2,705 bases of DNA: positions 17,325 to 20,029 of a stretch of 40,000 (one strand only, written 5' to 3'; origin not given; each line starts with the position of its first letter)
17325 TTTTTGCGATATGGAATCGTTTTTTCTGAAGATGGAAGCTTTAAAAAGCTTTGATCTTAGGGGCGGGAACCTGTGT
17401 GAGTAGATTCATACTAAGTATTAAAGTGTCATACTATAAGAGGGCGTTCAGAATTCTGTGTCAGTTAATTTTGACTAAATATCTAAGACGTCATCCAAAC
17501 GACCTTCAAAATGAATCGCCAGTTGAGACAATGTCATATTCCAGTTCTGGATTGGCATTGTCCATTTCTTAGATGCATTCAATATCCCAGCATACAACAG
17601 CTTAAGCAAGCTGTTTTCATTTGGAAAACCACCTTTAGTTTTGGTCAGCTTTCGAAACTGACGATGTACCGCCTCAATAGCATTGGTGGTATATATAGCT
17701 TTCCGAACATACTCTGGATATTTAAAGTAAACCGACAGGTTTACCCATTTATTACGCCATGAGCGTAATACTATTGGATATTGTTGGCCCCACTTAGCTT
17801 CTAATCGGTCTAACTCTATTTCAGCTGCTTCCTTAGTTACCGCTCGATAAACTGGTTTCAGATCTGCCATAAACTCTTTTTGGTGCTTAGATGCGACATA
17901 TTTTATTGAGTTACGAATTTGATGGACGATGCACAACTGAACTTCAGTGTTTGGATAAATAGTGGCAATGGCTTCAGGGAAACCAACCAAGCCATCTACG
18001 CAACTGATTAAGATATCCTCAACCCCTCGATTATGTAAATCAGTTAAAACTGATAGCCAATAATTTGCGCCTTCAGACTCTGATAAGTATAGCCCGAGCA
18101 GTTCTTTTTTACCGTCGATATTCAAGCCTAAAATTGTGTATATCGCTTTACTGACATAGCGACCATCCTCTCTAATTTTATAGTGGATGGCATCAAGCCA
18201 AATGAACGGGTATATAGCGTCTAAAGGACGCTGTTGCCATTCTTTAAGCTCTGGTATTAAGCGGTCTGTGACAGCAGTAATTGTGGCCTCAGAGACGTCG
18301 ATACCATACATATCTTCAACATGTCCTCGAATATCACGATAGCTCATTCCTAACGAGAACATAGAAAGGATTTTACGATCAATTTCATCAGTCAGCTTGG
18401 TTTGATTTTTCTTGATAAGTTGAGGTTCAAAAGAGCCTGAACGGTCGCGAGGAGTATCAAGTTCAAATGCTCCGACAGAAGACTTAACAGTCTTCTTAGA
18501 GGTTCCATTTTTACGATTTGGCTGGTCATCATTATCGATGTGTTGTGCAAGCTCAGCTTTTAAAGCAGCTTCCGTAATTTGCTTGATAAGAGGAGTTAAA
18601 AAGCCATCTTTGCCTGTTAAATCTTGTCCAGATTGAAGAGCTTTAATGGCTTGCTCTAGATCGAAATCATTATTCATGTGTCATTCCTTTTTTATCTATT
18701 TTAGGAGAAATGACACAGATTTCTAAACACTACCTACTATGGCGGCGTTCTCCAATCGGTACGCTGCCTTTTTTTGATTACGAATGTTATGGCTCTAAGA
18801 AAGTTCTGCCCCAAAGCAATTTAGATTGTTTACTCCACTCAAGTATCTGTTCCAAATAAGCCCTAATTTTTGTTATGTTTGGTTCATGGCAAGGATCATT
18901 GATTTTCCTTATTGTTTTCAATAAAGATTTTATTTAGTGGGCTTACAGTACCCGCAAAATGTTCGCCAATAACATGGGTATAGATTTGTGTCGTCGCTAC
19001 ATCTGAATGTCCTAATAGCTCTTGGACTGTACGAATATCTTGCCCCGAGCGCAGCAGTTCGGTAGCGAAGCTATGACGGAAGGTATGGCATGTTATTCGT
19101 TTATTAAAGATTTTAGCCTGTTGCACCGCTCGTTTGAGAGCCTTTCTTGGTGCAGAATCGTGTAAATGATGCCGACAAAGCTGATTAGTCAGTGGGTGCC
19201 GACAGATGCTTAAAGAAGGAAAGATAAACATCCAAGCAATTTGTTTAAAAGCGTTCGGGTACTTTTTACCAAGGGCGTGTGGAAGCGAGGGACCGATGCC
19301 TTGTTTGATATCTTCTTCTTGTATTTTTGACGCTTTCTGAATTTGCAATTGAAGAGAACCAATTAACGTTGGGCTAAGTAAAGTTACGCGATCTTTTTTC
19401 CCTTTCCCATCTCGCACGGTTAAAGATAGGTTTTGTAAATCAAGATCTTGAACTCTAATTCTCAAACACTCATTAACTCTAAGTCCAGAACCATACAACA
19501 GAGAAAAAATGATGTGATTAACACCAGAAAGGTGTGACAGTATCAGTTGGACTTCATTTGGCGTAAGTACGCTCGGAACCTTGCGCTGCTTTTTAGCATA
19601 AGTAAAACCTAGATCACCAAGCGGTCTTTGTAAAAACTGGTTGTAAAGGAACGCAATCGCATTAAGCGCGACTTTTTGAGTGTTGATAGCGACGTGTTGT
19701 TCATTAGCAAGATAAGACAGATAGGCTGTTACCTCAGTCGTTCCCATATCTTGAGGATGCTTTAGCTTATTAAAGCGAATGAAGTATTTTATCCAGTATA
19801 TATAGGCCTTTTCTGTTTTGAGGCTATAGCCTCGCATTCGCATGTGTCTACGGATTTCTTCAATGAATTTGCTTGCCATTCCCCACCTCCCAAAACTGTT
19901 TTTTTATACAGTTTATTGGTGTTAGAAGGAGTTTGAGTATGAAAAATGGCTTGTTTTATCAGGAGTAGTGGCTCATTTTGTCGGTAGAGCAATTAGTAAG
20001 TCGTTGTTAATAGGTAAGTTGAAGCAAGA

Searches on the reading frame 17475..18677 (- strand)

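Call 22: search_protein_families(library=ncbifam, proteins=[window:17475-18677:-], max_evalue=0.001)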
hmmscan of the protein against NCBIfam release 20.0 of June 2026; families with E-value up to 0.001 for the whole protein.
window:17475-18677:- (400 aa): 5 families
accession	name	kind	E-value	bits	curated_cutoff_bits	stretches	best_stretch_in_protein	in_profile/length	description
NF033543.2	transpos_IS256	equivalog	3.3e-120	401.1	150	1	47-368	11-337/338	IS256 family transposase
NF041731.2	transpos_ISH6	equivalog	1.2e-12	47.4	240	1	3-257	11-266/414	ISH6 family transposase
NF033544.1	transpos_IS1249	exception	3.7e-11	42.8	300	1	162-349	90-265/382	IS1249 family transposase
NF033587.1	transpos_IS6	equivalog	8.3e-06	25.7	125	0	103-267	14-169/202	IS6 family transposase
NF048019.1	IS256_Zn_var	equivalog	0.00019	20.8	150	1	169-306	91-221/304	IS256 family transposase, variant Zn-binding type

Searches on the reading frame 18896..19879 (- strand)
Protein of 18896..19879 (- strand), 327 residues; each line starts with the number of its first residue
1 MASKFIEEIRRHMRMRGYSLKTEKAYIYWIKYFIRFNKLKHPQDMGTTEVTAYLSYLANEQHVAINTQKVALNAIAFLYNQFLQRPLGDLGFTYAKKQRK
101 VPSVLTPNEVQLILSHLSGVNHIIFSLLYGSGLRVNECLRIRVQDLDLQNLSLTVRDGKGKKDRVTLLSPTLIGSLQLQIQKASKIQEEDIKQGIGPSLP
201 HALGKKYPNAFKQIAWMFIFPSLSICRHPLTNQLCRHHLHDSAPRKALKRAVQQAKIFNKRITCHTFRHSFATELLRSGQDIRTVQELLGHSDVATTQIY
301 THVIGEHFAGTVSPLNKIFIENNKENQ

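Call 22: search_protein_families(library=ncbifam, proteins=[window:18896-19879:-], max_evalue=0.001)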
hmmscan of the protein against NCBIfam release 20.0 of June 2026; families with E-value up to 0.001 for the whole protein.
window:18896-19879:- (327 aa): 13 families
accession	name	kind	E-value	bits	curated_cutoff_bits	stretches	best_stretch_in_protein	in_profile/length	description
TIGR02249.1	integrase_gron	subfamily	1e-119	399.6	265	1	5-317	1-314/315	integron integrase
NF011946.0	PRK15417.1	equivalog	5.5e-85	285.5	435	1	4-318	15-330/337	integron integrase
NF040815.2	recomb_XerA_Arch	equivalog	8.2e-51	173.1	220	2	9-185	3-177/263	site-specific tyrosine recombinase/integron integrase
TIGR02225.1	recomb_XerD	equivalog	7.4e-41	140.4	329.6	2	238-309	210-280/290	site-specific tyrosine recombinase XerD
TIGR02224.1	recomb_XerC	equivalog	3.2e-40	138.3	335.15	2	239-308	214-282/295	tyrosine recombinase XerC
NF001399.0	PRK00283.1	subfamily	2.4e-39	135.4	279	1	8-309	11-289/300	tyrosine recombinase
NF002331.0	PRK01287.1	subfamily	1.4e-30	106.5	371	2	246-307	255-316/365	site-specific tyrosine recombinase XerC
NF003462.0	PRK05084.1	equivalog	1.8e-18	66.4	267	2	255-307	296-348/360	tyrosine recombinase XerS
NF007371.0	PRK09871.1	subfamily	1.5e-08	34.4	222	1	261-318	132-189/198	tyrosine-type DNA invertase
NF041502.1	integrase_1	equivalog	9.6e-08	31.2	350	1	163-308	217-365/484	site-specific integrase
NF007370.0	PRK09870.1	subfamily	5.2e-07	29.5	221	0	259-310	135-186/200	tyrosine-type DNA invertase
NF040693.1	recomb_GmtY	equivalog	0.00014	21.2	340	0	248-302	374-431/441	gamma-mobile-trio recombinase GmtY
NF002685.0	PRK02436.1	equivalog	0.00046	20.1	178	1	6-184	2-175/245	site-specific tyrosine recombinase XerD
